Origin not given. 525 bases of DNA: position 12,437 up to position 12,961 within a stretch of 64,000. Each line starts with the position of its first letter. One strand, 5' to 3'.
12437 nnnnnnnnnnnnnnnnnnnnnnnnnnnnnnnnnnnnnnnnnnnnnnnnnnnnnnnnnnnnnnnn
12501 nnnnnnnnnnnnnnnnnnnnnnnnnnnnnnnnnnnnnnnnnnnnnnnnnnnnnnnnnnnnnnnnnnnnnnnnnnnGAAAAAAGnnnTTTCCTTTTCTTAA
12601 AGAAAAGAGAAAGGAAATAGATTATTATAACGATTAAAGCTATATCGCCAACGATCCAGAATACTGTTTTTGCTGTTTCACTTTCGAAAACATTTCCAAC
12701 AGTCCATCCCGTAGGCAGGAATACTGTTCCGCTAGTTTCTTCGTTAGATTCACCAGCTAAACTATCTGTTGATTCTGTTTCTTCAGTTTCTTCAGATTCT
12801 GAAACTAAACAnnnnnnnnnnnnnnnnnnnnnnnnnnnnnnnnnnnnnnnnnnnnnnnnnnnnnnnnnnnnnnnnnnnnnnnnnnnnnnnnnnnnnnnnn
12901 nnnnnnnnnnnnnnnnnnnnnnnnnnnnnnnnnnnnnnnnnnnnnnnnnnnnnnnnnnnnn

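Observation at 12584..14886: Minimal exosortase/archaeosortase-like protein divergent from an acidic CARDB surface protein: candidate C-terminal sorting pair without a PGF motif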

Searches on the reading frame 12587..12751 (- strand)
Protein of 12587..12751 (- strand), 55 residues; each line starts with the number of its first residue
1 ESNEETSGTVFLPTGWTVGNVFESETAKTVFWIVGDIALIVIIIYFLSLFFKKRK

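Call 26: find_homologous_proteins(query=A3, max_evalue=0.01)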
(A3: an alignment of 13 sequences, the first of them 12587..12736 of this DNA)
Query A3 (13 sequences): 202 candidates shared short words with the query, none scored E <= 0.01.

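Call 77: search_protein_representatives(alignment_id=A4)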
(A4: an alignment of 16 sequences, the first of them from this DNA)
Query: 16 sequences, 55 profile positions. Proteins with E-value up to 0.001 (for the whole library): 95; up to 1e-10: 20; up to 1e-30: 0. The best 95 are listed.
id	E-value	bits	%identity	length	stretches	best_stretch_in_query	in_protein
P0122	1.6e-23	98.2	-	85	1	2-55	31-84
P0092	1.0e-22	95.6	-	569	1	2-55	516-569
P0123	3.4e-21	90.7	-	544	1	4-55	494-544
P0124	4.5e-21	90.3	-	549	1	2-55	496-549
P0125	7.5e-21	89.6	-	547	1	5-55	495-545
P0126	8.5e-20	86.2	-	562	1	2-55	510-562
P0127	9.1e-20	86.1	-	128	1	2-54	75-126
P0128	1.2e-17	79.3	-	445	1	2-55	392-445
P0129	6.9e-17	76.9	-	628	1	3-55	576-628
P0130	1.9e-16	75.5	-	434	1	2-54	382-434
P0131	5.2e-16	74.1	-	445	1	3-54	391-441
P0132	2.2e-15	72.1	-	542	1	3-54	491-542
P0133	4.2e-15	71.2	-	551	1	2-55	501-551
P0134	2.2e-13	65.7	-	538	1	3-54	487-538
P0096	2.2e-13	65.7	-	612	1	2-55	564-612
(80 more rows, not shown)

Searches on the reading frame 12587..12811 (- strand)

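Call 72: search_protein_families(library=ncbifam, proteins=[window:12587-12811:-], max_evalue=1)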
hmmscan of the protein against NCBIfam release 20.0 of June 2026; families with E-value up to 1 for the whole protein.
window:12587-12811:- (75 aa): 2 families
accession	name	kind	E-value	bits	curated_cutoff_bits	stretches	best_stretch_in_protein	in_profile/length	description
TIGR04561.1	membra_charge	hypoth_equivalog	0.002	18.3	30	1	49-75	16-42/82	TIGR04561 family membrane protein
NF046005.2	near_gluc_PtsG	equivalog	0.084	13.2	45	1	46-75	2-32/85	MPN207a family PTS transporter accessory protein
